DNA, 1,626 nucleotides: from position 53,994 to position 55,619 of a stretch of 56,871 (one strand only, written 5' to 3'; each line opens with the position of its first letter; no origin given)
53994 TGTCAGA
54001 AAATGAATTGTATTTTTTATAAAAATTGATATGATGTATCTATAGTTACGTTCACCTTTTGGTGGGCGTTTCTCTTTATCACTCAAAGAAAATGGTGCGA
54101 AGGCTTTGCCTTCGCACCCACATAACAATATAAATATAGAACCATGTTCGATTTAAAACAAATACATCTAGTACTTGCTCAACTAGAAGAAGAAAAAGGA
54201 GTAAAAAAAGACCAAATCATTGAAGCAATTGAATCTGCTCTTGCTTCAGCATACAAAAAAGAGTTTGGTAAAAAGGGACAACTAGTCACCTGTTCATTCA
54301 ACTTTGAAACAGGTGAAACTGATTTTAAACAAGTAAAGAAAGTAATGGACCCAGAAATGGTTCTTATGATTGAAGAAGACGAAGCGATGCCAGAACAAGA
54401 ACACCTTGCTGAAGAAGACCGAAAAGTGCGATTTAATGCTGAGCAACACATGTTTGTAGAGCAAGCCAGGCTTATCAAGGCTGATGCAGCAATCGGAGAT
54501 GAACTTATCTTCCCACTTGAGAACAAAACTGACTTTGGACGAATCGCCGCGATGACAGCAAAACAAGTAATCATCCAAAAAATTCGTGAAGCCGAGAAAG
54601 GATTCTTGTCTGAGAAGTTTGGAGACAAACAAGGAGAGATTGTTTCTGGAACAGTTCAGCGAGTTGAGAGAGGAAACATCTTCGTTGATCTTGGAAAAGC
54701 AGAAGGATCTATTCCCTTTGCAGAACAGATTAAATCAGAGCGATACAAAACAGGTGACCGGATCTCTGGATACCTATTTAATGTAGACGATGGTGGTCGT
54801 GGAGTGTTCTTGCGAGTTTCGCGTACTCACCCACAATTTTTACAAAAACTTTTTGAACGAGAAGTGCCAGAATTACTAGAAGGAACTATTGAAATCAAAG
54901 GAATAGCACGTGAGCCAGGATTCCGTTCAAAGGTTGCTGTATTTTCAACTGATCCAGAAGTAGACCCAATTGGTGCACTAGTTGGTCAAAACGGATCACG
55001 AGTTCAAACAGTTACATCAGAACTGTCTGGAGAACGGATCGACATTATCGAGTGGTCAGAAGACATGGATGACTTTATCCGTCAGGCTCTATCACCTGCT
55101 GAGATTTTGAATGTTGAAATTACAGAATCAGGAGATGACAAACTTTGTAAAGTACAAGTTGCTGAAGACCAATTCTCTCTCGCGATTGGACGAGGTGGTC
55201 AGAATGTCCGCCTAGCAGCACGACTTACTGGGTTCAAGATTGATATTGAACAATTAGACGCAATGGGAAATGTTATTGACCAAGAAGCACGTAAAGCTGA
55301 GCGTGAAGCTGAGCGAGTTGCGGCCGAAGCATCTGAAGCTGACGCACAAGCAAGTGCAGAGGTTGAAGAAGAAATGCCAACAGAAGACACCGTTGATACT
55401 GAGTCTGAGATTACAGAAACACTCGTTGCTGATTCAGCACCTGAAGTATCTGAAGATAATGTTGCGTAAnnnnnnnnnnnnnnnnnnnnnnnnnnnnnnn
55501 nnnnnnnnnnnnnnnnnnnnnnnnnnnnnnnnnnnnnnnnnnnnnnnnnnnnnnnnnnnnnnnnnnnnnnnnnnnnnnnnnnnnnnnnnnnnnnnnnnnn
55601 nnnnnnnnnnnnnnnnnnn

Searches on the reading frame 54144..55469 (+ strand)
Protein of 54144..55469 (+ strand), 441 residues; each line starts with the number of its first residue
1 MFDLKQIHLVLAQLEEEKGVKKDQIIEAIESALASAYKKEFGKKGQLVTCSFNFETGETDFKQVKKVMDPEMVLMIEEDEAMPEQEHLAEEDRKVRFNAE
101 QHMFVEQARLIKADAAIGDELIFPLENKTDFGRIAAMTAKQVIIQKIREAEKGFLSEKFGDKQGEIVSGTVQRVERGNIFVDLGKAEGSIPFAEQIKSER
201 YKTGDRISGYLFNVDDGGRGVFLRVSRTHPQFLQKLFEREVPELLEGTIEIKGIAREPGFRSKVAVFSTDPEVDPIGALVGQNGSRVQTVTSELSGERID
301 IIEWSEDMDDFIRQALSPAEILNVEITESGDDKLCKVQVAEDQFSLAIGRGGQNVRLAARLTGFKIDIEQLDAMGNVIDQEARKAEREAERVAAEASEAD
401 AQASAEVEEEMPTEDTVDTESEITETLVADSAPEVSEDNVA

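Call 11: find_related_loci(query=window:54144-55469:+, collection=genome_contigs, flank=4000)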
Query window:54144-55469:+ (441 aa) in genome_contigs; peptide patterns used: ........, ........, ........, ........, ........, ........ (x = any residue, [..] = any of these).
119 stretches matched a pattern; 24 encode a relative of the query (tblastn E <= 1e-3); 24 distinct loci.
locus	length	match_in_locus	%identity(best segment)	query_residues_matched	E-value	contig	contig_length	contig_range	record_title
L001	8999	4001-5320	93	1-440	0e+0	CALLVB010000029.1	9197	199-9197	MAG: Candidatus Pacebacteria bacterium isolate L1_Bin_Bin_43_sub_1 genome assembly, contig: c_000001751047, whole genome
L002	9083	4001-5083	61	1-371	1e-144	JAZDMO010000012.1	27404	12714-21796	MAG: Patescibacteria group bacterium isolate MEGAHIT-group-0.66 k141_17289280, whole genome shotgun sequence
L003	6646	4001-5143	59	1-373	2e-143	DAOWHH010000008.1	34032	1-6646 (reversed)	MAG TPA_asm: bacterium isolate CSMAG_2012 CSMAG_2012_k141_3757070_length_34032_cov_17.3389, whole genome shotgun sequenc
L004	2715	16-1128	59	1-369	2e-150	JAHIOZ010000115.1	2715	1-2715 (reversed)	MAG: Patescibacteria group bacterium isolate KR13_S3.mb.34 KR13_S3.mb.34_k141_535049, whole genome shotgun sequence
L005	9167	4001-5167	59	1-386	3e-138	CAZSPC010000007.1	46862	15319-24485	MAG TPA_asm: uncultured Candidatus Saccharibacteria bacterium isolate SRP167671_co2_252 genome assembly, contig: NODE_98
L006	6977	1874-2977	59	1-369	2e-137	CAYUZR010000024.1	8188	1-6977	MAG TPA_asm: uncultured Candidatus Saccharibacteria bacterium isolate SRP077602_co6_407 genome assembly, contig: NODE_13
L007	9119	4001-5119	57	1-371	6e-137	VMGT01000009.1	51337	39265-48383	MAG: Parcubacteria group bacterium Greene1014_15 Greene101415_scaffold_1174, whole genome shotgun sequence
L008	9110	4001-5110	58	1-371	4e-136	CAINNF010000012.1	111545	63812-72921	Candidatus Adlerbacteria bacterium isolate C24_bin-0997 genome assembly, contig: bin-0997:12/25, whole genome shotgun se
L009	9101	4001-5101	56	1-371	1e-133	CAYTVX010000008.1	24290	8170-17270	MAG TPA_asm: uncultured Candidatus Saccharibacteria bacterium isolate SRP286056_co1_301 genome assembly, contig: NODE_23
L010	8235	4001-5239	52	1-397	1e-131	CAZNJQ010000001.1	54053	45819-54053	MAG TPA_asm: uncultured Candidatus Saccharibacteria bacterium isolate ERP119705_co17_656 genome assembly, contig: NODE_5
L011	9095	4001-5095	56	1-369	6e-129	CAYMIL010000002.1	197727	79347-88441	MAG TPA_asm: uncultured Candidatus Saccharibacteria bacterium isolate SRP133034_co1_56 genome assembly, contig: NODE_14_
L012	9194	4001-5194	50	1-370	1e-125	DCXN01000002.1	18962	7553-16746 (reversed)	MAG TPA_asm: Patescibacteria group bacterium UBA2135 UBA2135_contig_15867, whole genome shotgun sequence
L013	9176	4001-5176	51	1-370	5e-121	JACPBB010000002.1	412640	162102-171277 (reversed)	MAG: Parcubacteria group bacterium isolate NC_groundwater_246_Ag_S-0.2um_42_13 S5_GD2017_2_S2_scaffold_16, whole genome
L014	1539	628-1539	52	1-287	7e-103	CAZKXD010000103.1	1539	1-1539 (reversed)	MAG TPA_asm: uncultured Candidatus Saccharibacteria bacterium isolate binchicken_co251_982 genome assembly, contig: NODE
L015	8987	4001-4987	44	11-368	6e-84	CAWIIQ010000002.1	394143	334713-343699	MAG: Candidatus Krumholzibacteria bacterium isolate MFD03804.bin.1.34 genome assembly, contig: contig_35147, whole genom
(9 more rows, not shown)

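Call 71: search_protein_families(library=pfam, proteins=[L001:5596-6171:+, L001:6322-6798:+], max_evalue=0.1)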
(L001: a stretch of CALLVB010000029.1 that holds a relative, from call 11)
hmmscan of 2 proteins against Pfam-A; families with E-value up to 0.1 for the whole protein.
L001:5596-6171:+ (191 aa): 2 families
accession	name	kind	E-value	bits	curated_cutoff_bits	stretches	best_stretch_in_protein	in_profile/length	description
PF12218.14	End_N_terminal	-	0.0031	17.6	26.3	1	143-187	8-50/67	N terminal extension of bacteriophage endosialidase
PF13663.11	DUF4148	-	0.074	13.9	27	0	8-40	1-28/62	Domain of unknown function (DUF4148)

L001:6322-6798:+ (158 aa): 1 family
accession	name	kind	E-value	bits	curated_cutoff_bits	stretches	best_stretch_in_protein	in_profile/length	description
PF18759.7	Plavaka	-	0.075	12.7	26.3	1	64-146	30-122/325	Plavaka transposase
